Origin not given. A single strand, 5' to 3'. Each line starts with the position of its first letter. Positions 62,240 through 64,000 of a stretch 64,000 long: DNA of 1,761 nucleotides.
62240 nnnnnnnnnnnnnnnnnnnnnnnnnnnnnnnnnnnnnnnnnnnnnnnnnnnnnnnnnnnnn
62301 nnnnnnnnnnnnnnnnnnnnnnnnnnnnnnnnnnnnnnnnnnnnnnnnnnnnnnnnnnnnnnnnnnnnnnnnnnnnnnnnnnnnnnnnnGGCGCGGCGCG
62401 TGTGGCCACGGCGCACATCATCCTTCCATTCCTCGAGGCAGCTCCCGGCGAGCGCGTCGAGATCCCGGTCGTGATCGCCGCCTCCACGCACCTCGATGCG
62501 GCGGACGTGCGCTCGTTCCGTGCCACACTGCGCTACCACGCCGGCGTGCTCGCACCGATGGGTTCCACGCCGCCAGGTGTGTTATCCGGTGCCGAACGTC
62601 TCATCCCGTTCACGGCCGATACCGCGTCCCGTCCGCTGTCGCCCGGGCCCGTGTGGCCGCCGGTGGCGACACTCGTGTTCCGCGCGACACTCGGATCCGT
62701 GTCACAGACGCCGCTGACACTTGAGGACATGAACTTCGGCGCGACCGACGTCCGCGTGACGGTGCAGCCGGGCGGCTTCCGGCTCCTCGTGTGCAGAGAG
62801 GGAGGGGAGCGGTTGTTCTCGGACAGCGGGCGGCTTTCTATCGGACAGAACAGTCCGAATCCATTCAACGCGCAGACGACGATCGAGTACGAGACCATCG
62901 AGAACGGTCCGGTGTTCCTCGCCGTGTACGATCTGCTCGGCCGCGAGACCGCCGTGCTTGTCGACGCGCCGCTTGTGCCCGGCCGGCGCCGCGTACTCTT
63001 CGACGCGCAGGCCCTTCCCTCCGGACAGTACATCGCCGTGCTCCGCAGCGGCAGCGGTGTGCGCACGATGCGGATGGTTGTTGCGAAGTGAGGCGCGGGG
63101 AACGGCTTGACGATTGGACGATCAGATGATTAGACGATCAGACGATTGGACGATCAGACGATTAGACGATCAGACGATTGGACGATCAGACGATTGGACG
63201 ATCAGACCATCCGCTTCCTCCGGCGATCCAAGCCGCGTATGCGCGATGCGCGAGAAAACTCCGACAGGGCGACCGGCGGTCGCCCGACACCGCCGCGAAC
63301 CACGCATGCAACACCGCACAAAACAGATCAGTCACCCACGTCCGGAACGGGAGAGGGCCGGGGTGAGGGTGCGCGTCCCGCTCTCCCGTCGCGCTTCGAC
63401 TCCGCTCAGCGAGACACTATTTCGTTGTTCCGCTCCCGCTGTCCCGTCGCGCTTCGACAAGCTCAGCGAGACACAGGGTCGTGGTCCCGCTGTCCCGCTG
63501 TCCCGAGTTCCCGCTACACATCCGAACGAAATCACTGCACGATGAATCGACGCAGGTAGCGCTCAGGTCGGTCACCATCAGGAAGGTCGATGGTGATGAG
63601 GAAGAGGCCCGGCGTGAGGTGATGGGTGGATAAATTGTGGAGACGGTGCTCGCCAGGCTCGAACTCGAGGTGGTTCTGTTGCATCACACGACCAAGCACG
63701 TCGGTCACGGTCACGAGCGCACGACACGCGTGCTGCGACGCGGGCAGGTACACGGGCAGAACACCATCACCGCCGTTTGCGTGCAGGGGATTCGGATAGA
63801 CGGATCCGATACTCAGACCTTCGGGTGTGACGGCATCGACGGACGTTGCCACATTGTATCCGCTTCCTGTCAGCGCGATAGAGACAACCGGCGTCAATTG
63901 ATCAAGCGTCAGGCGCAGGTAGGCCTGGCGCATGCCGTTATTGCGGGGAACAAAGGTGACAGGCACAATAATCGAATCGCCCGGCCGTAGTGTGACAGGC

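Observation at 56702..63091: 6.4-kb gene for a T9SS-secreted SBBP-propeller / 14x Ig-like-repeat surface protein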

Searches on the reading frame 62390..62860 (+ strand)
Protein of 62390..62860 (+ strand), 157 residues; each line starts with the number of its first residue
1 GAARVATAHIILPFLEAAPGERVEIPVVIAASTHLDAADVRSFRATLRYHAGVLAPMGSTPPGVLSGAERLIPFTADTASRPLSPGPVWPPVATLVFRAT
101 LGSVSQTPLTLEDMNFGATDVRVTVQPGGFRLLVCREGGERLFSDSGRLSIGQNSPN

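Call 15: search_protein_families(library=pfam, proteins=[window:62390-62860:+], max_evalue=1)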
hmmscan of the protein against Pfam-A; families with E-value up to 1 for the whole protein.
window:62390-62860:+ (157 aa): 2 families
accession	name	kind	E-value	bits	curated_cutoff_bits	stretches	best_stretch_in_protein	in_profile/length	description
PF03014.20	SP2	-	0.073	13.2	20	0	71-129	68-123/205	Structural protein 2 nucleoplasmin-like domain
PF21848.1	DUF6907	-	0.21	12.6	26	1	13-57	63-110/116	Domain of unknown function (DUF6907)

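Call 46: search_solved_structures(query=A4, max_evalue=10)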
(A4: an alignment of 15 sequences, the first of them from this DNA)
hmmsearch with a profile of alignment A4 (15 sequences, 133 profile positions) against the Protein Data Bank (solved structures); distinct sequences matched with E-value up to 10: 7.
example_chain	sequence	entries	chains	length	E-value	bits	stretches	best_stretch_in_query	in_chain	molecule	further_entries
1g1k_A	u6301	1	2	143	0.0036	20.4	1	6-99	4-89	SCAFFOLDING PROTEIN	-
2vn5_A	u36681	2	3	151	0.0037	20.4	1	6-99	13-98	SCAFFOLDING PROTEIN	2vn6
3ul4_A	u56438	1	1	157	0.014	18.5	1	3-39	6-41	Cellulosome-anchoring protein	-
6kgc_A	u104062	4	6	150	0.11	15.6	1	3-30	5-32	Probably cellulosomal scaffolding protein, secreted cellulose-binding and cohesin domain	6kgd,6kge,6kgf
6kg8_A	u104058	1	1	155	0.12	15.5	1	3-30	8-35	Probably cellulosomal scaffolding protein, secreted cellulose-binding and cohesin domain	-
4dh2_A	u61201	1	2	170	0.13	15.4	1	7-55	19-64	Cellulosome anchoring protein cohesin region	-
1aoh_A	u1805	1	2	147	0.81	12.8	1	4-27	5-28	Cellulosomal-scaffolding protein A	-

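Call 47: search_protein_families(library=pfam, alignment_id=A4, max_evalue=1)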
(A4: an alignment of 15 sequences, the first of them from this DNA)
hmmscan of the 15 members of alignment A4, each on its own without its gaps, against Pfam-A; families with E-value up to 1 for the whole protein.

A. member 1, seq(140 aa): 2 families
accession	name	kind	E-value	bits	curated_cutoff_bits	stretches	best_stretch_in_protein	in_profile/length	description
PF03014.20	SP2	-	0.073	13.2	20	0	71-128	68-122/205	Structural protein 2 nucleoplasmin-like domain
PF21848.1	DUF6907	-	0.19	12.8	26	1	13-57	63-110/116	Domain of unknown function (DUF6907)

B. families by the number of members that match (of 15 scanned): 7 families
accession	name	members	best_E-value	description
PF00963.24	Cohesin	4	0.01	Cohesin domain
PF15538.12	Ntox46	1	0.063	Bacterial toxin 46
PF03014.20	SP2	1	0.073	Structural protein 2 nucleoplasmin-like domain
PF21848.1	DUF6907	1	0.19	Domain of unknown function (DUF6907)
PF17876.7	CSD2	1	0.21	Cold shock domain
PF06721.16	DUF1204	1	0.25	Protein of unknown function (DUF1204)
PF12100.13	DUF3576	1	0.25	Domain of unknown function (DUF3576)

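Call 81: search_protein_representatives(alignment_id=A4)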
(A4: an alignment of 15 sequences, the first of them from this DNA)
Query: 15 sequences, 133 profile positions. Proteins with E-value up to 0.001 (for the whole library): 2509; up to 1e-10: 1251; up to 1e-30: 64. The best 150 are listed.
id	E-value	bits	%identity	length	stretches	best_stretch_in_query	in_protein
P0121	5.0e-71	253.0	-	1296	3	2-132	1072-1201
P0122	5.7e-41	155.8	-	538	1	2-133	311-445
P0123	1.0e-40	154.9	-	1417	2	3-132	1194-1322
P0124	7.3e-40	152.2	-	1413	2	5-132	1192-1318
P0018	6.4e-39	149.1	-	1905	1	2-133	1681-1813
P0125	1.5e-38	147.9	-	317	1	4-133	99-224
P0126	2.0e-38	147.5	-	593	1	2-133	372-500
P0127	2.6e-38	147.1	-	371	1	3-133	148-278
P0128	1.1e-37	145.1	-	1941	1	5-133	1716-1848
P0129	5.4e-37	142.9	-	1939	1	2-133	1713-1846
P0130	5.3e-36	139.7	-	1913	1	3-133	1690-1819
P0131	7.3e-36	139.2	-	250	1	2-133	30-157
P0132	9.0e-36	138.9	-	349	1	4-132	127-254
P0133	9.6e-36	138.8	-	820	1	2-133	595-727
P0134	1.4e-35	138.3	-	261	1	2-133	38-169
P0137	5.1e-35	136.5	-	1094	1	2-133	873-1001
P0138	5.4e-35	136.4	-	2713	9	3-125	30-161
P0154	5.6e-33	129.9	-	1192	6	4-124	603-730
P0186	3.0e-30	121.1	-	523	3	6-129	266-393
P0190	3.9e-30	120.7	-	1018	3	5-120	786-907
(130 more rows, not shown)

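Call 82: search_protein_families(library=pfam, proteins=[P0121, P0122, P0131, P0138, P0154, P0186, P0190, P0133, P0137], max_evalue=0.01)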
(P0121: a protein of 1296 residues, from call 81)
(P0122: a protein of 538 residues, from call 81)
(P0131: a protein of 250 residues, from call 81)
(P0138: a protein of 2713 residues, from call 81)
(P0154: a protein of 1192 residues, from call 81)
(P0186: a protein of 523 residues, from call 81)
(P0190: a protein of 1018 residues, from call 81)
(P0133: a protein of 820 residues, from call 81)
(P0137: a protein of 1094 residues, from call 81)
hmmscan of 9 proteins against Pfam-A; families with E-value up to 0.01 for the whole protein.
P0121 (1296 aa): 31 families (the best 25 are shown)
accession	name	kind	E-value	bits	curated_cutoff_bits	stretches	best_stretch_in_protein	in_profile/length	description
PF25174.1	Beta-prop_THOC3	-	6.6e-40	137.3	305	2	260-463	51-251/272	THOC3 beta-propeller domain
PF24807.1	WD40_CDC20-Fz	-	2.2e-20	73.6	200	3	254-413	8-166/292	CDC20/Fizzy WD40 domain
PF23414.1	Beta-prop_EML_2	-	5.9e-16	59.1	90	2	383-488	40-149/266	Echinoderm microtubule-associated protein second beta-propeller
PF24817.1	WD40_WDHD1_1st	-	3e-15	56.6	109.9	2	344-398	225-281/291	WDHD1 first WD40 domain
PF15780.11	ASH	-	4.4e-15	56.1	27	2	92-142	41-91/98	Abnormal spindle-like microcephaly-assoc'd, ASPM-SPD-2-Hydin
PF25460.1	Beta-prop_Aladin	-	8.2e-15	55.2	171.1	2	345-483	22-173/340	Aladin seven-bladed propeller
PF00400.38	WD40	-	1.4e-14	54.3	27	0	377-410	7-39/39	WD domain, G-beta repeat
PF12894.13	ANAPC4_WD40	-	2.6e-14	53.6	22.9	1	345-391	43-89/91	Anaphase-promoting complex subunit 4 WD40 domain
PF24814.1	WD40_Prp19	-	2.6e-14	53.4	320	1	382-463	91-173/281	Prp19 WD40 domain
PF25175.1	Beta-prop_WDR5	-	9.5e-14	51.8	250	1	346-464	58-175/296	WDR5 beta-propeller domain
PF25173.1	Beta-prop_WDR3_1st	-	3.9e-13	49.9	154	1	321-484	10-176/184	WDR3 first beta-propeller domain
PF22073.2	Cep192_D4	-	2.7e-09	37.6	35.5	1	712-812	11-111/112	Cep192 domain 4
PF23389.1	Beta-prop_WDR19_1st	-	4.4e-09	36.2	27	1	261-434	3-170/325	WDR19 first beta-propeller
PF22544.2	HYDIN_VesB_CFA65-like_Ig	-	1.2e-08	35.5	25.5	1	711-793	9-86/100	HYDIN/CFA65/VesB-like, Ig-like domain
PF08662.17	eIF2A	-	9.2e-07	29.4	20.5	0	384-482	61-162/194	Eukaryotic translation initiation factor eIF2A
PF00963.24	Cohesin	-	1.4e-06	29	24.1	0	1078-1135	4-56/139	Cohesin domain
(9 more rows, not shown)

P0122 (538 aa): 6 families
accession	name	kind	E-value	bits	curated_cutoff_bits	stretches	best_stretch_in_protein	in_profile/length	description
PF06832.18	BiPBP_C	-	3.3e-07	30.6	26.8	1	262-302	45-87/90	Penicillin-Binding Protein C-terminus Family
PF18962.6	Por_Secre_tail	-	6.3e-07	30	27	1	461-529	3-68/75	Secretion system C-terminal sorting domain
PF00963.24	Cohesin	-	9.2e-05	23.1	24.1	1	315-420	2-123/139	Cohesin domain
PF19081.6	Ig_7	-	0.0018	18.9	27.3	0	92-148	4-70/84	Ig-like domain CHU_C associated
PF00801.26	PKD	-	0.003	18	23.5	0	97-144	7-65/80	PKD domain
PF24312.1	Ig-like_POM152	-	0.0076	17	27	0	126-151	57-82/89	Nucleoporin POM152, Ig-like domain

P0131 (250 aa): 1 family
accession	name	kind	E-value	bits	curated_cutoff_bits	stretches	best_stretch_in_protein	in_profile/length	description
PF18962.6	Por_Secre_tail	-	3.4e-07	30.9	27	1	173-242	3-69/75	Secretion system C-terminal sorting domain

P0138 (2713 aa): 14 families
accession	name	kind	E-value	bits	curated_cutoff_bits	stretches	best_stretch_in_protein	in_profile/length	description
PF00963.24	Cohesin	-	3.2e-102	338.9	24.1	10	32-147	1-123/139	Cohesin domain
PF16656.11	Pur_ac_phosph_N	-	3.4e-72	239.5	30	8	1549-1623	8-87/93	Purple acid Phosphatase, N-terminal domain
PF00041.27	fn3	-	2.7e-41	140.1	25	5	1547-1620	6-76/84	Fibronectin type III domain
PF13620.12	CarboxypepD_reg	-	1e-37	128.8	32.3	3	2134-2206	2-73/82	Carboxypeptidase regulatory-like domain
PF16655.11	PhoD_N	-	8.7e-19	68.3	30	0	1554-1613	27-80/90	PhoD-like phosphatase, N-terminal domain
PF25077.1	DUF7800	-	4.1e-17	62.6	27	1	1316-1382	5-70/89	Domain of unknown function (DUF7800)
PF25059.1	FN3_DSCAM-DSCAML_C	-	6.3e-13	49.3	39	0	659-719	25-81/89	DSCAM/DSCAML C-terminal Fn3-like domain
PF13715.12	CarbopepD_reg_2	-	1.7e-12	47.6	32.2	1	2134-2201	1-63/88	CarboxypepD_reg-like domain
PF25788.1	Ig_Rha78A_N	-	5.3e-08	33.5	27.4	0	1139-1173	67-101/105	Rha78A-like, N-terminal immunoglobulin domain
PF22902.2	NOMO1-like_9th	-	2.2e-07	31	27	1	2140-2198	6-65/75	BOS complex subunit NOMO1-like, beta sandwich domain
PF16874.11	Glyco_hydro_36C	-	2.4e-07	31.5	27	0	1581-1624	19-55/77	Glycosyl hydrolase family 36 C-terminal domain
PF17210.9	SdrD_B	-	5.4e-06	27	29.7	0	2313-2356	23-65/112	SdrD B-like domain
PF11974.14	bMG3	-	6.3e-05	23.3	34.9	0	2307-2355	21-74/103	Bacterial alpha-2-macroglobulin MG3 domain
PF13860.13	FlgD_ig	-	9.4e-05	22.8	27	1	2624-2693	7-72/79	FlgD Ig-like domain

P0154 (1192 aa): 5 families
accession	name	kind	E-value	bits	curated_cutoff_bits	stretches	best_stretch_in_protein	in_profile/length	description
PF00963.24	Cohesin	-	2.8e-48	164.1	24.1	6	79-198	4-135/139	Cohesin domain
PF18962.6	Por_Secre_tail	-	1.9e-08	34.9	27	1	1109-1189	2-74/75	Secretion system C-terminal sorting domain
PF13860.13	FlgD_ig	-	7.7e-06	26.2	27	1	1127-1178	23-74/79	FlgD Ig-like domain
PF02752.27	Arrestin_C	-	0.00031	21.5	27.7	0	605-651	8-54/137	Arrestin (or S-antigen), C-terminal domain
PF13585.12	CHU_C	-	0.0018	18.8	27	1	1127-1182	27-76/86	CHU_C Type IX secretion signal domain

P0186 (523 aa): 2 families
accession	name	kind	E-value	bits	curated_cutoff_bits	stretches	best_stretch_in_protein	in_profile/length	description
PF00963.24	Cohesin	-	6e-42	143.6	24.1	3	30-150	1-128/139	Cohesin domain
PF19190.6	BACON_2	-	2e-11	44.1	25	1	164-245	2-85/94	Viral BACON domain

P0190 (1018 aa): 2 families
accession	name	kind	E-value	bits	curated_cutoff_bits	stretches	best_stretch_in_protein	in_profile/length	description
PF17517.7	IgGFc_binding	-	2.3e-56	191.7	25.6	1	165-492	1-297/297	IgGFc binding protein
PF18962.6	Por_Secre_tail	-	0.0012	19.5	27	0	938-1013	1-71/75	Secretion system C-terminal sorting domain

P0133 (820 aa): 2 families
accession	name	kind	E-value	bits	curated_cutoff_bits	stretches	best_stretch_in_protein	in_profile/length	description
PF18962.6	Por_Secre_tail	-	3.8e-07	30.7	27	1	743-808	3-65/75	Secretion system C-terminal sorting domain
PF19081.6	Ig_7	-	0.0044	17.7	27.3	0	454-521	4-84/84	Ig-like domain CHU_C associated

P0137 (1094 aa): 10 families
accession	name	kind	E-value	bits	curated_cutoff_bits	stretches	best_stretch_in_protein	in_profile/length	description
PF19408.5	PKD_6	-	3.8e-28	98.1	25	2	350-416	5-71/82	PKD-like domain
PF06832.18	BiPBP_C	-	3.3e-12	46.6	26.8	0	826-862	45-84/90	Penicillin-Binding Protein C-terminus Family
PF19081.6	Ig_7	-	1.8e-10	41.4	27.3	2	349-395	1-48/84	Ig-like domain CHU_C associated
PF18962.6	Por_Secre_tail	-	1.6e-08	35.2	27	1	1017-1086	3-69/75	Secretion system C-terminal sorting domain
PF24312.1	Ig-like_POM152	-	9.3e-07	29.6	27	0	771-794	58-81/89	Nucleoporin POM152, Ig-like domain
PF08329.16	ChitinaseA_N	-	4.4e-06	26.8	21.2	0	163-200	69-107/133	Chitinase A, N-terminal domain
PF00801.26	PKD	-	5.7e-06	26.7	23.5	0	132-188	3-68/80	PKD domain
PF19406.5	PKD_5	-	5.7e-06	26.6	25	0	173-204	57-88/88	PKD-like domain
PF18981.6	InlK_D3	-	0.0011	19.4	25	0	171-201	44-74/75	Internalin K domain (D3/D4)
PF22352.2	K319L-like_PKD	-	0.0036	17.7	27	0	144-185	11-56/84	K319L-like, PKD domain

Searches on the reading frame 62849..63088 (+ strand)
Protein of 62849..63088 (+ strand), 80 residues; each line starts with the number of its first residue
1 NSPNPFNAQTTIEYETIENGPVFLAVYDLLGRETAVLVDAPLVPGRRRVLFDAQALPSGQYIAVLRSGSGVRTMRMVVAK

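Call 15: search_protein_families(library=pfam, proteins=[window:62849-63088:+], max_evalue=1)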
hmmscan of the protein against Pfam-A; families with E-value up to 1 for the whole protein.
window:62849-63088:+ (80 aa): 2 families
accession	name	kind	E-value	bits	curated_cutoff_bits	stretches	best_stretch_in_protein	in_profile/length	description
PF18962.6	Por_Secre_tail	-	1.8e-05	25.4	27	1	3-77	3-74/75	Secretion system C-terminal sorting domain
PF15232.11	DUF4585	-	0.025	15.1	27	1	37-65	20-44/73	Domain of unknown function (DUF4585)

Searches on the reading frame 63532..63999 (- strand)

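Call 9: search_protein_families(library=pfam, proteins=[window:63532-63966:-], max_evalue=0.01)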
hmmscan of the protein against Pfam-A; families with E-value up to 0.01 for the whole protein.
window:63532-63966:- (144 aa): 0 families

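Call 18: search_protein_families(library=ncbifam, proteins=[window:63535-63999:-], max_evalue=0.1)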
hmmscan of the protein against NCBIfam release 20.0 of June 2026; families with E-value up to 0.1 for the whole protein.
window:63535-63999:- (155 aa): 2 families
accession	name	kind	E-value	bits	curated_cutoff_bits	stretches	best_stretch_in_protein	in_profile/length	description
TIGR04183.1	Por_Secre_tail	domain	0.00057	19.8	23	1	67-139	1-60/72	T9SS type A sorting domain-containing protein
NF012200.0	choice_anch_D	domain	0.0058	17.1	45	0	1-33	72-104/108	choice-of-anchor D domain-containing protein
